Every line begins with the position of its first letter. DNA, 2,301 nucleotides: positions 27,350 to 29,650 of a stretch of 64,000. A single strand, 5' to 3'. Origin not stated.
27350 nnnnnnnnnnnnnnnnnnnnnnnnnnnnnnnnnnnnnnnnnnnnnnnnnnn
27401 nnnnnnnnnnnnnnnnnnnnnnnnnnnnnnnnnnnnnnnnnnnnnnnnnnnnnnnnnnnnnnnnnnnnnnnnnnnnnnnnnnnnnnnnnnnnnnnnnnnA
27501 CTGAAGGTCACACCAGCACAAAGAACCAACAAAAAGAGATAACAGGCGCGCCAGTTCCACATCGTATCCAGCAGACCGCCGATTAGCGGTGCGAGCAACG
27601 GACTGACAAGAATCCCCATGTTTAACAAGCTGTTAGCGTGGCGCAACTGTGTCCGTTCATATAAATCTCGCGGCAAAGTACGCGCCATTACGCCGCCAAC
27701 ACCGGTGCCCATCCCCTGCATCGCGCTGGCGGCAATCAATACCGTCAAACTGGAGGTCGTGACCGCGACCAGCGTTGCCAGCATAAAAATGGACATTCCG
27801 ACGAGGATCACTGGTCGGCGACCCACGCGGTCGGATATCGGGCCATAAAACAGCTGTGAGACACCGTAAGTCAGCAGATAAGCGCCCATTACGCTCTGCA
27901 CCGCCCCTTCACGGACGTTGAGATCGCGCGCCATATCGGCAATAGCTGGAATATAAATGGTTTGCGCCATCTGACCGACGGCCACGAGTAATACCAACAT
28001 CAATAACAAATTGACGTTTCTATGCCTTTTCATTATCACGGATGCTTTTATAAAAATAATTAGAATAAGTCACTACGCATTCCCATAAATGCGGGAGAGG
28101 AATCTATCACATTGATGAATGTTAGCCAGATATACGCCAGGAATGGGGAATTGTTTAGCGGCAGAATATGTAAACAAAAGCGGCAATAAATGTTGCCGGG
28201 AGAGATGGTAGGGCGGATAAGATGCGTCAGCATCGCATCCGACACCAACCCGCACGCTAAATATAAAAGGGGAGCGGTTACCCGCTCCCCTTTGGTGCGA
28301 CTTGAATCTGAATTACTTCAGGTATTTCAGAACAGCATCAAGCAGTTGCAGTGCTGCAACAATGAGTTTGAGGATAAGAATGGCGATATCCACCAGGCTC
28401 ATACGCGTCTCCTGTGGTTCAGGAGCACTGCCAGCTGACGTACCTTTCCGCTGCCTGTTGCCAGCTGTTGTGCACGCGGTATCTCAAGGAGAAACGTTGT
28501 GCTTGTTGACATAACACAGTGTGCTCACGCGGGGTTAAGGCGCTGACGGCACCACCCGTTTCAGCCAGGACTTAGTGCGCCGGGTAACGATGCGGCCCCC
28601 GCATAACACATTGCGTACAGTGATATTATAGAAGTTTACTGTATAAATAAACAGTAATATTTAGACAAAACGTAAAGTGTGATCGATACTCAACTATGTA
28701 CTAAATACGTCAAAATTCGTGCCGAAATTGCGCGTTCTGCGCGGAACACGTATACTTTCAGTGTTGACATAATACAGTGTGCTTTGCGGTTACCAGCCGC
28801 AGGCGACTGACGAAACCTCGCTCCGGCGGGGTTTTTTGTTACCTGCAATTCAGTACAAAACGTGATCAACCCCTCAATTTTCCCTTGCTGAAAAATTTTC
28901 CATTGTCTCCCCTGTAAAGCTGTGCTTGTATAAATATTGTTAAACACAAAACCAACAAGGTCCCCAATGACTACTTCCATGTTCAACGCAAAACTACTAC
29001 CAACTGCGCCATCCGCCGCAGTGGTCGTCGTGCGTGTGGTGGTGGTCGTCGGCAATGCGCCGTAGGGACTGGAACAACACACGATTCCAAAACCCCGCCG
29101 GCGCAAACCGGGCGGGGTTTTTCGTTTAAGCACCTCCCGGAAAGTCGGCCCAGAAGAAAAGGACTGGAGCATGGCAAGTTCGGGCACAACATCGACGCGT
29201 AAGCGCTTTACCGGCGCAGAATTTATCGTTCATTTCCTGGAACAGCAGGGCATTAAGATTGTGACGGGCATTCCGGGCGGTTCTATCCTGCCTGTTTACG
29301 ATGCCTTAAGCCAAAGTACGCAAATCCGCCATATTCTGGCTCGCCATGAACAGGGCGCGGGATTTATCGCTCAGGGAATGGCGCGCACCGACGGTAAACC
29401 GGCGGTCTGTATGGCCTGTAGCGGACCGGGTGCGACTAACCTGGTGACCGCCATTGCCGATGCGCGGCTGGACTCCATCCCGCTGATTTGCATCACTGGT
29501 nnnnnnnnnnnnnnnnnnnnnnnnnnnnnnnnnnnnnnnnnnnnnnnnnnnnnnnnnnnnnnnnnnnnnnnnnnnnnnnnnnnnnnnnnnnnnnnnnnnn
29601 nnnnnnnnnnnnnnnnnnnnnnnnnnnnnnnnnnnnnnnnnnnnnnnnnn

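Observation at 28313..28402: TisB toxin variant with Ser at position 2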

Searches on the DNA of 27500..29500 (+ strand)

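Call 4: search_dna_similar(query=window:28250-28850:+, collection=ecoli_genomes, mode=near, max_rows=40, rows=spread)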
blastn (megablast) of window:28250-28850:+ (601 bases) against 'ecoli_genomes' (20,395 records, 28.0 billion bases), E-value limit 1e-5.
Records with a match: 4358; places in all: 4565; records where one place covers at least 80% of the query: 4150.
Genomes with a match: 4358 of 5426; with a place that covers at least 80% of the query: 4150. Places per genome that has any: lowest 1, median 1, highest 4. On chromosomes: 4565 places; on plasmids: 0.
Best place of each record, by identity: >=99% 899; 95-99% 3459.
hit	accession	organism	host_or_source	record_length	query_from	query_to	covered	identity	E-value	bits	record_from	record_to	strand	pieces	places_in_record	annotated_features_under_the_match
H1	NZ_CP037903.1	Escherichia coli strain LHM10-1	pig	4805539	1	601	100%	100.0%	0e+0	1110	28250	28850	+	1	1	tisB: type I toxin-antitoxin system toxin TisB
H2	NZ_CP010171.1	Escherichia coli strain H7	not applicable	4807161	1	601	100%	99.0%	0e+0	1077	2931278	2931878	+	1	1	tisB: type I toxin-antitoxin system toxin TisB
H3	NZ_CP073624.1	Escherichia coli strain AW1.7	meat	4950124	1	601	100%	99.0%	0e+0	1077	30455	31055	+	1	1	tisB: type I toxin-antitoxin system toxin TisB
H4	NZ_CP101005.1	Escherichia coli strain ET82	sediment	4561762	1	601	100%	99.0%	0e+0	1077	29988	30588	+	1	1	tisB: type I toxin-antitoxin system toxin TisB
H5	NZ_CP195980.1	Escherichia coli strain J2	Raw wastewater influent sample from the ...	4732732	1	601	100%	99.0%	0e+0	1077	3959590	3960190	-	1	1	tisB: type I toxin-antitoxin system toxin TisB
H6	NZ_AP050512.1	Escherichia coli strain AMR2684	Homo sapiens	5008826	1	601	100%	99.0%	0e+0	1077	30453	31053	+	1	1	tisB: type I toxin-antitoxin system toxin TisB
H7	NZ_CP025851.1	Escherichia coli strain 510016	Homo sapiens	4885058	1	601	100%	98.8%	0e+0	1072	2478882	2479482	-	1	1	hypothetical protein | tisB: type I toxin-antitoxin system toxin TisB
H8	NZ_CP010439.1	Escherichia coli K-12 strain K-12 MG1655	not applicable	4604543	1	601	100%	98.8%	0e+0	1072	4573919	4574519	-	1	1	tisB: type I toxin-antitoxin system toxin TisB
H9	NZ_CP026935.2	Escherichia coli strain CFS3292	Bos taurus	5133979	1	601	100%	98.8%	0e+0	1072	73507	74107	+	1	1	tisB: type I toxin-antitoxin system toxin TisB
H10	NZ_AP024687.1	Escherichia coli strain FUJ80154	Homo sapiens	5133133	1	601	100%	98.8%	0e+0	1072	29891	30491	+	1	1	tisB: type I toxin-antitoxin system toxin TisB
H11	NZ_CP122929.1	Escherichia coli strain ETEC1702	Sus scrofa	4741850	1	601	100%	98.8%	0e+0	1072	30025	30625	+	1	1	tisB: type I toxin-antitoxin system toxin TisB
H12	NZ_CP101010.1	Escherichia coli strain ET76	sediment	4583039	1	601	100%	98.8%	0e+0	1072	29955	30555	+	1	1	tisB: type I toxin-antitoxin system toxin TisB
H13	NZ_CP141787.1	Escherichia coli strain K194T1-1018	-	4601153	1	601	100%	98.8%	0e+0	1072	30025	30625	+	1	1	tisB: type I toxin-antitoxin system toxin TisB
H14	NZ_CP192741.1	Escherichia coli strain TUM22764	Laboratory developed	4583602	1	601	100%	98.8%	0e+0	1072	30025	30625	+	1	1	tisB: type I toxin-antitoxin system toxin TisB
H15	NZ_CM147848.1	Escherichia coli strain 52F4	Calf of Bos taurus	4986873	1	601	100%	98.8%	0e+0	1072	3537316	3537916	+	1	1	tisB: type I toxin-antitoxin system toxin TisB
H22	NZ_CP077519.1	Escherichia coli O111:H8 strain 7-16 37A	bovine feces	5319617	1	601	100%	98.7%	0e+0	1066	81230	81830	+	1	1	tisB: type I toxin-antitoxin system toxin TisB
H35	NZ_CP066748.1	Escherichia coli O157:H7 strain ECP19-2498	missing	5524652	1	598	100%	97.7%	0e+0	1027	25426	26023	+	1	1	tisB: type I toxin-antitoxin system toxin TisB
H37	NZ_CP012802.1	Escherichia coli O157:H7 strain WS4202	derived from CIP 106327 (Collection de ...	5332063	4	598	99%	97.8%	0e+0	1027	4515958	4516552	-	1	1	tisB: type I toxin-antitoxin system toxin TisB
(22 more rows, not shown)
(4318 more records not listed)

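Call 7: get_annotated_region(hit=H8, flank=600)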
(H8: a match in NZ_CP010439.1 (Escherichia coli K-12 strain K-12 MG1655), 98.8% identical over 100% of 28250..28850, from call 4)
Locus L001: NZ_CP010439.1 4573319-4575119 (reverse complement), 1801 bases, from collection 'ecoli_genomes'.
description: Escherichia coli K-12 strain K-12 MG1655 chromosome, complete genome
organism: Escherichia coli K-12 strain K-12 MG1655 (NCBI taxid 83333)
replicon: chromosome; assembly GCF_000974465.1
host: -; source: not applicable; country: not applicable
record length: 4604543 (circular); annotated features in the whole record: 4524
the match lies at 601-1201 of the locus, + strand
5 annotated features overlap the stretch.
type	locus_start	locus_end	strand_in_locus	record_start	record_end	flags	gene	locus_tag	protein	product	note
CDS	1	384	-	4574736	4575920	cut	emrD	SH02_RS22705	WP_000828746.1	multidrug efflux MFS transporter EmrD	-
CDS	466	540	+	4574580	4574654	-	ysdE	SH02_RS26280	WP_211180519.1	protein YsdE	-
CDS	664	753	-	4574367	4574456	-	tisB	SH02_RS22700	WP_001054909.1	type I toxin-antitoxin system toxin TisB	-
CDS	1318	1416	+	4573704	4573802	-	ivbL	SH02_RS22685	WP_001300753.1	ilvB operon leader peptide IvbL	-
CDS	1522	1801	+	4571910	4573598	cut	ilvB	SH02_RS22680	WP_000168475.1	acetolactate synthase large subunit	-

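Call 8: get_annotated_region(hit=H1, flank=600)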
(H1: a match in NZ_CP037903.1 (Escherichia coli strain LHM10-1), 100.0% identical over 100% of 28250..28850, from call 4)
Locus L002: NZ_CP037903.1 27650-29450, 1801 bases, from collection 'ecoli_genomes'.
description: Escherichia coli strain LHM10-1 chromosome, complete genome
organism: Escherichia coli strain LHM10-1 (NCBI taxid 562)
replicon: chromosome; assembly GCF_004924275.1
host: pig; source: feces; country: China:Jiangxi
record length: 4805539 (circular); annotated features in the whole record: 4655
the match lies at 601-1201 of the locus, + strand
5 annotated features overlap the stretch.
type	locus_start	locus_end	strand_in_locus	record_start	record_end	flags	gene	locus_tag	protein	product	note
CDS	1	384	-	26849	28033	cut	emrD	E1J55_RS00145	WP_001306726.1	multidrug efflux MFS transporter EmrD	-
CDS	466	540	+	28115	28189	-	ysdE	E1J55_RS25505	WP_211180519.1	protein YsdE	-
CDS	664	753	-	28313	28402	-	tisB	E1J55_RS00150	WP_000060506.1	type I toxin-antitoxin system toxin TisB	-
CDS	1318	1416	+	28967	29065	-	ivbL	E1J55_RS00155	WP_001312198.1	ilvB operon leader peptide IvbL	-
CDS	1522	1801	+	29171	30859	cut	ilvB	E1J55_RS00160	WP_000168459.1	acetolactate synthase large subunit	-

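Call 10: search_dna_similar(query=window:28376-28420:+, collection=ecoli_genomes, mode=near, max_rows=40, rows=spread, max_evalue=0.001)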
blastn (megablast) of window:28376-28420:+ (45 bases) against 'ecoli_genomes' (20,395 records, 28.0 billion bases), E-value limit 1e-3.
Records with a match: 3340; places in all: 3340; records where one place covers at least 80% of the query: 3340.
Genomes with a match: 3340 of 5426; with a place that covers at least 80% of the query: 3340. Places per genome that has any: lowest 1, median 1, highest 1. On chromosomes: 3340 places; on plasmids: 0.
Best place of each record, by identity: >=99% 3297; 95-99% 43.
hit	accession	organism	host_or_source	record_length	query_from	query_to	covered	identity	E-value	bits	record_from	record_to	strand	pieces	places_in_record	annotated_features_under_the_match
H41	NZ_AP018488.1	Escherichia coli O157:H7 strain PV15-279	Homo sapiens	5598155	1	45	100%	100.0%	2e-14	84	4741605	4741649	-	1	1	tisB: type I toxin-antitoxin system toxin TisB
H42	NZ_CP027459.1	Escherichia coli strain 90-3040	missing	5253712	1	45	100%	100.0%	2e-14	84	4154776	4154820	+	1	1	tisB: type I toxin-antitoxin system toxin TisB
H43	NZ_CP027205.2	Escherichia coli strain WCHEC025943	Sewage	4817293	1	45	100%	100.0%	2e-14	84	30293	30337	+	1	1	tisB: type I toxin-antitoxin system toxin TisB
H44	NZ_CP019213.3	Escherichia coli strain WCHEC050613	Sewage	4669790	1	45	100%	100.0%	2e-14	84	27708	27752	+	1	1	tisB: type I toxin-antitoxin system toxin TisB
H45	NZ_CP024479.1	Escherichia coli strain 2011C-4315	Homo sapiens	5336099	1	45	100%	100.0%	2e-14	84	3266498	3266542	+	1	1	tisB: type I toxin-antitoxin system toxin TisB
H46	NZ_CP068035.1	Escherichia coli strain U90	swine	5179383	1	45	100%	100.0%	2e-14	84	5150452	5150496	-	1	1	tisB: type I toxin-antitoxin system toxin TisB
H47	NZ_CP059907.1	Escherichia coli strain 181.1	Turkey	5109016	1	45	100%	100.0%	2e-14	84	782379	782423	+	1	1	tisB: type I toxin-antitoxin system toxin TisB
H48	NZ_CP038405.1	Escherichia coli O157:H7 strain ATCC 35150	Homo sapiens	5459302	1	45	100%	100.0%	2e-14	84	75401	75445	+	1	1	tisB: type I toxin-antitoxin system toxin TisB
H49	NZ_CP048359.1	Escherichia coli strain 53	environment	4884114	1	45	100%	100.0%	2e-14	84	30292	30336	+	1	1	tisB: type I toxin-antitoxin system toxin TisB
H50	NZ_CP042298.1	Escherichia coli strain RM9088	crow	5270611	1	45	100%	100.0%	2e-14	84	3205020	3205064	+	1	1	tisB: type I toxin-antitoxin system toxin TisB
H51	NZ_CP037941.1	Escherichia coli strain CFSAN027350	missing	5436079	1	45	100%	100.0%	2e-14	84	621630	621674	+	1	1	tisB: type I toxin-antitoxin system toxin TisB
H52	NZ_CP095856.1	Escherichia coli strain EC6563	Homo sapiens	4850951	1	45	100%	100.0%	2e-14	84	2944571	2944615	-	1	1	tisB: type I toxin-antitoxin system toxin TisB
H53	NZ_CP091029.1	Escherichia coli strain STEC384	pork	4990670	1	45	100%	100.0%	2e-14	84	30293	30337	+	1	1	tisB: type I toxin-antitoxin system toxin TisB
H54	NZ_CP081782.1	Escherichia coli strain 0H26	-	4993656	1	45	100%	100.0%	2e-14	84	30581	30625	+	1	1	tisB: type I toxin-antitoxin system toxin TisB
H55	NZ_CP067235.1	Escherichia coli strain SBF22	surface water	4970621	1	45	100%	100.0%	2e-14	84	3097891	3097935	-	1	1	tisB: type I toxin-antitoxin system toxin TisB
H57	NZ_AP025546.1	Escherichia coli strain LR-06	Homo sapiens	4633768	1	45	100%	100.0%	2e-14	84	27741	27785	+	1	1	tisB: type I toxin-antitoxin system toxin TisB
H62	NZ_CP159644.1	Escherichia coli strain Z226-5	hospital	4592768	1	45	100%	100.0%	2e-14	84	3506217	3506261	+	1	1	tisB: type I toxin-antitoxin system toxin TisB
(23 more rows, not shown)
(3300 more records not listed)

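Call 11: search_dna_similar(query=L001:727-771:+, collection=ecoli_genomes, mode=near, max_rows=15, rows=spread, max_evalue=0.001)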
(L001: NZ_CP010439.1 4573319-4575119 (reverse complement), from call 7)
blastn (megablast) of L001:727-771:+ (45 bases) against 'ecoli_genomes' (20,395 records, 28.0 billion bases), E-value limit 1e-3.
Records with a match: 1004; places in all: 1005; records where one place covers at least 80% of the query: 1004.
Genomes with a match: 1004 of 5426; with a place that covers at least 80% of the query: 1004. Places per genome that has any: lowest 1, median 1, highest 2. On chromosomes: 1005 places; on plasmids: 0.
Best place of each record, by identity: >=99% 1000; 95-99% 4.
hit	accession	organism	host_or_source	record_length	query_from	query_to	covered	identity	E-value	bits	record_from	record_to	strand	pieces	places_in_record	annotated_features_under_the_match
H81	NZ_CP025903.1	Escherichia coli strain 300709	Homo sapiens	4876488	1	45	100%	100.0%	2e-14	84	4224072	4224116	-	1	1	tisB: type I toxin-antitoxin system toxin TisB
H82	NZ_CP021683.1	Escherichia coli strain AR_0162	missing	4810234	1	45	100%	100.0%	2e-14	84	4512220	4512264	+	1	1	tisB: type I toxin-antitoxin system toxin TisB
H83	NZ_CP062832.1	Escherichia coli strain Res13-Lact-PER04-33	Sus scrofa domesticus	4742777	1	45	100%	100.0%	2e-14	84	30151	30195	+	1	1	tisB: type I toxin-antitoxin system toxin TisB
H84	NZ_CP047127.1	Escherichia coli K-12 strain K-12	not applicable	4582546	1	45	100%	100.0%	2e-14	84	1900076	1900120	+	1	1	tisB: type I toxin-antitoxin system toxin TisB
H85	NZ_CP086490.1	Escherichia coli strain Ec-050-T5-ESBL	Homo sapiens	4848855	1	45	100%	100.0%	2e-14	84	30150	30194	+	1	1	tisB: type I toxin-antitoxin system toxin TisB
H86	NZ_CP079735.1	Escherichia coli strain GB2005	Homo sapiens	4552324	1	45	100%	100.0%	2e-14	84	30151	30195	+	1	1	tisB: type I toxin-antitoxin system toxin TisB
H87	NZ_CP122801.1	Escherichia coli strain ETEC1734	Sus scrofa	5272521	1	45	100%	100.0%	2e-14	84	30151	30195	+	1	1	tisB: type I toxin-antitoxin system toxin TisB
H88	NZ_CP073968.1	Escherichia coli strain MB30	Poultry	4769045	1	45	100%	100.0%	2e-14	84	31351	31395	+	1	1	tisB: type I toxin-antitoxin system toxin TisB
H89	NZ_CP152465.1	Escherichia coli strain Sel(0 hit star)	not applicable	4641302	1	45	100%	100.0%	2e-14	84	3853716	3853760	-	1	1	tisB: type I toxin-antitoxin system toxin TisB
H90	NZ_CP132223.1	Escherichia coli strain Jtgc-02-2-Tmex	Homo sapiens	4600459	1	45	100%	100.0%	2e-14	84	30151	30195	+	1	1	tisB: type I toxin-antitoxin system toxin TisB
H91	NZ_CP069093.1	Escherichia coli strain TOE17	Homo sapiens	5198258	1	45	100%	100.0%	2e-14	84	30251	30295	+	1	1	tisB: type I toxin-antitoxin system toxin TisB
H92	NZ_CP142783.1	Escherichia coli strain SX12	Sheep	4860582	1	45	100%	100.0%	2e-14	84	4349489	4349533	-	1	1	tisB: type I toxin-antitoxin system toxin TisB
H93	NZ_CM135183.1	Escherichia coli strain Z1324SEC0014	Swine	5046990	1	45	100%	100.0%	2e-14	84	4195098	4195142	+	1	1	tisB: type I toxin-antitoxin system toxin TisB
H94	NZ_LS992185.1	Escherichia coli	-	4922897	1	45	100%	100.0%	2e-14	84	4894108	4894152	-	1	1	tisB: type I toxin-antitoxin system toxin TisB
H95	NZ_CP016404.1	Escherichia coli strain 210221272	swine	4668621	4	45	93%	100.0%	1e-12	79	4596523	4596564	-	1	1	tisB: type I toxin-antitoxin system toxin TisB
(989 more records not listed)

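Call 31: search_dna_similar(query=window:27500-29500:+, collection=ecoli_genomes, mode=near, max_rows=60, rows=spread)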
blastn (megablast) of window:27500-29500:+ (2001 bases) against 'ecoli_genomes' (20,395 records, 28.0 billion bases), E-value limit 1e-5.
Records with a match: 5421; places in all: 7756; records where one place covers at least 80% of the query: 4348.
Genomes with a match: 5421 of 5426; with a place that covers at least 80% of the query: 4348. Places per genome that has any: lowest 1, median 1, highest 4. On chromosomes: 7756 places; on plasmids: 0.
Best place of each record, by identity: >=99% 284; 95-99% 5137.
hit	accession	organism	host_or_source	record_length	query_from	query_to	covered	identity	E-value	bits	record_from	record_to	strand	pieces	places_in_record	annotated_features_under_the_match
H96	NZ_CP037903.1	Escherichia coli strain LHM10-1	pig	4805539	1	2001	100%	100.0%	0e+0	3696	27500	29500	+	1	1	emrD: multidrug efflux MFS transporter EmrD | ilvB: acetolactate synthase large subunit | ivbL: ilvB operon leader peptide IvbL | tisB: type I toxin-antitoxin system toxin TisB | ysdE: protein YsdE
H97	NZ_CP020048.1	Escherichia coli strain AR_0118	missing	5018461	1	2001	100%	99.2%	0e+0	3607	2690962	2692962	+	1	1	emrD: multidrug efflux MFS transporter EmrD | ilvB: acetolactate synthase large subunit | ivbL: ilvB operon leader peptide IvbL | tisB: type I toxin-antitoxin system toxin TisB | ysdE: protein YsdE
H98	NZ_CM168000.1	Escherichia coli strain 3502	Homo sapiens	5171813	1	2001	100%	99.2%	0e+0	3602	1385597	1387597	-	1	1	emrD: multidrug efflux MFS transporter EmrD | ilvB: acetolactate synthase large subunit | ivbL: ilvB operon leader peptide IvbL | tisB: type I toxin-antitoxin system toxin TisB | ysdE: protein YsdE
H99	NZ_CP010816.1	Escherichia coli strain BL21 (TaKaRa)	NA(common laboratory strain)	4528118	1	2001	100%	98.9%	0e+0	3574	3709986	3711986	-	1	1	emrD: multidrug efflux MFS transporter EmrD | ilvB: acetolactate synthase large subunit | ivbL: ilvB operon leader peptide IvbL | tisB: type I toxin-antitoxin system toxin TisB | ysdE: protein YsdE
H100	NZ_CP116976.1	Escherichia coli strain CUVM53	Sus scrofa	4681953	1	2001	100%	98.9%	0e+0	3574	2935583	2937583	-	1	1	emrD: multidrug efflux MFS transporter EmrD | ilvB: acetolactate synthase large subunit | ivbL: ilvB operon leader peptide IvbL | tisB: type I toxin-antitoxin system toxin TisB | ysdE: protein YsdE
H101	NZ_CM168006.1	Escherichia coli strain PEC414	Sus scrofa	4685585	1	2001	100%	98.9%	0e+0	3574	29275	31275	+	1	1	emrD: multidrug efflux MFS transporter EmrD | ilvB: acetolactate synthase large subunit | hypothetical protein | ivbL: ilvB operon leader peptide IvbL | tisB: type I toxin-antitoxin system toxin TisB | and 1 other names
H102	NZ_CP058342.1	Escherichia coli strain W60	Homo sapiens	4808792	1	2001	100%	98.9%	0e+0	3584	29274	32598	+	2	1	ISL3-like element ISKox3 family transposase | emrD: multidrug efflux MFS transporter EmrD | ilvB: acetolactate synthase large subunit | ivbL: ilvB operon leader peptide IvbL | tisB: type I toxin-antitoxin system toxin TisB | and 1 other names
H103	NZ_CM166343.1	Escherichia coli strain CH10268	Homo sapiens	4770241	1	2001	100%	98.9%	0e+0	3584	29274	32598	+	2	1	ISL3-like element ISKox3 family transposase | emrD: multidrug efflux MFS transporter EmrD | ilvB: acetolactate synthase large subunit | ivbL: ilvB operon leader peptide IvbL | tisB: type I toxin-antitoxin system toxin TisB | and 1 other names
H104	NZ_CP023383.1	Escherichia coli strain 1223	canine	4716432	1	2001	100%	98.9%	0e+0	3568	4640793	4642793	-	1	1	emrD: multidrug efflux MFS transporter EmrD | ilvB: acetolactate synthase large subunit | ivbL: ilvB operon leader peptide IvbL | tisB: type I toxin-antitoxin system toxin TisB | ysdE: protein YsdE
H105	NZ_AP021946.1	Escherichia coli strain WP2-S18-ESBL-08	-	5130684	1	2001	100%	98.9%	0e+0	3568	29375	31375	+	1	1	emrD: multidrug efflux MFS transporter EmrD | ilvB: acetolactate synthase large subunit | ivbL: ilvB operon leader peptide IvbL | tisB: type I toxin-antitoxin system toxin TisB | ysdE: protein YsdE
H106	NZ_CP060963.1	Escherichia coli strain EC7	Homo sapiens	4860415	1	2001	100%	98.9%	0e+0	3568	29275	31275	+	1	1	emrD: multidrug efflux MFS transporter EmrD | ilvB: acetolactate synthase large subunit | ivbL: ilvB operon leader peptide IvbL | tisB: type I toxin-antitoxin system toxin TisB | ysdE: protein YsdE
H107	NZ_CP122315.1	Escherichia coli strain HT-947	missing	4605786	1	2001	100%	98.9%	0e+0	3568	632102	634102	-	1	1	emrD: multidrug efflux MFS transporter EmrD | ilvB: acetolactate synthase large subunit | ivbL: ilvB operon leader peptide IvbL | tisB: type I toxin-antitoxin system toxin TisB | ysdE: protein YsdE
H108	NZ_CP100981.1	Escherichia coli strain ET220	Hoplobatrachus rugulosus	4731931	1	2001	100%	98.9%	0e+0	3568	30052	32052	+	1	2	emrD: multidrug efflux MFS transporter EmrD | ilvB: acetolactate synthase large subunit | ivbL: ilvB operon leader peptide IvbL | tisB: type I toxin-antitoxin system toxin TisB | ysdE: protein YsdE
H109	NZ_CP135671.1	Escherichia coli strain TUM9803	missing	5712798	1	2001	100%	98.9%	0e+0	3568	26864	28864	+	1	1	emrD: multidrug efflux MFS transporter EmrD | ilvB: acetolactate synthase large subunit | ivbL: ilvB operon leader peptide IvbL | tisB: type I toxin-antitoxin system toxin TisB | ysdE: protein YsdE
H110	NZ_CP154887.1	Escherichia coli strain 5735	Bovine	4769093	1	2001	100%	98.9%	0e+0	3568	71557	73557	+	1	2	emrD: multidrug efflux MFS transporter EmrD | ilvB: acetolactate synthase large subunit | ivbL: ilvB operon leader peptide IvbL | tisB: type I toxin-antitoxin system toxin TisB | ysdE: protein YsdE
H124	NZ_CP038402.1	Escherichia coli O157:H7 strain BB24-1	cattle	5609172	1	2001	100%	98.1%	0e+0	3480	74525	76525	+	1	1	emrD: multidrug efflux MFS transporter EmrD | ilvB: acetolactate synthase large subunit | ivbL: ilvB operon leader peptide IvbL | tisB: type I toxin-antitoxin system toxin TisB | ysdE: protein YsdE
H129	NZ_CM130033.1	Escherichia coli strain EC01307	Homo sapiens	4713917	1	2001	98%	98.6%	0e+0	3488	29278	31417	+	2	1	emrD: multidrug efflux MFS transporter EmrD | ilvB: acetolactate synthase large subunit | ivbL: ilvB operon leader peptide IvbL | tisB: type I toxin-antitoxin system toxin TisB | ysdE: protein YsdE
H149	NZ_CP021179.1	Escherichia coli strain 81009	Homo sapiens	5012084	1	2001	66%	98.4%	0e+0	2306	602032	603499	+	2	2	emrD: multidrug efflux MFS transporter EmrD | ilvB: acetolactate synthase large subunit | ivbL: ilvB operon leader peptide IvbL | ysdE: protein YsdE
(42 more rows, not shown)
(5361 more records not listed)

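Call 35: get_annotated_region(hit=H149, flank=0)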
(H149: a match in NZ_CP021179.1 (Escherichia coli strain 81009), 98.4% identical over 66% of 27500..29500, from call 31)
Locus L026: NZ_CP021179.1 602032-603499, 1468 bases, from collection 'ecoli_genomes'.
description: Escherichia coli strain 81009 chromosome, complete genome
organism: Escherichia coli strain 81009 (NCBI taxid 562)
replicon: chromosome; assembly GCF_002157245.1
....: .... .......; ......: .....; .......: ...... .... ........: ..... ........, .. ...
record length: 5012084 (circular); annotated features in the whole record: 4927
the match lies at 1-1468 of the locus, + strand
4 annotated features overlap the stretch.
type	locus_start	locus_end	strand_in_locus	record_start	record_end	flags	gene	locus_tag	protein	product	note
CDS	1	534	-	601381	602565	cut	emrD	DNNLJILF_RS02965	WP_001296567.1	multidrug efflux MFS transporter EmrD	-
CDS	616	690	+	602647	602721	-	ysdE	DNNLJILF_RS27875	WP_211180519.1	protein YsdE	-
CDS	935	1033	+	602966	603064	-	ivbL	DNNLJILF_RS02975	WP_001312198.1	ilvB operon leader peptide IvbL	-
CDS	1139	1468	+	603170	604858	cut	ilvB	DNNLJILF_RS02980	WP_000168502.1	acetolactate synthase large subunit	-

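Call 36: get_annotated_region(hit=H129, flank=0)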
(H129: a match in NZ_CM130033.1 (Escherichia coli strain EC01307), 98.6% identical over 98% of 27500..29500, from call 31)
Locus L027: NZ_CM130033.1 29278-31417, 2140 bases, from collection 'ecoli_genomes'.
description: Escherichia coli strain EC01307 chromosome, whole genome shotgun sequence
organism: Escherichia coli strain EC01307 (NCBI taxid 562)
replicon: chromosome; assembly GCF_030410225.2
host: Homo sapiens; source: clinical; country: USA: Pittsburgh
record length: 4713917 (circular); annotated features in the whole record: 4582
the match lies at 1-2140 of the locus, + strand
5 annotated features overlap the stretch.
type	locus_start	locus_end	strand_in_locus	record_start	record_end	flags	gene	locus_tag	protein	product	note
CDS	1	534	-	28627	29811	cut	emrD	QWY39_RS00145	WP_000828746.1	multidrug efflux MFS transporter EmrD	-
CDS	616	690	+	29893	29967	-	ysdE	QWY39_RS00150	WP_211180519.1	protein YsdE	-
CDS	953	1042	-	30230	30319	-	tisB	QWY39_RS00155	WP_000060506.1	type I toxin-antitoxin system toxin TisB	-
CDS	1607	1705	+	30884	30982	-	ivbL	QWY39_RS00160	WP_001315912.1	ilvB operon leader peptide IvbL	-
CDS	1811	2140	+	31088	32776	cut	ilvB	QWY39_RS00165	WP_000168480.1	acetolactate synthase large subunit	-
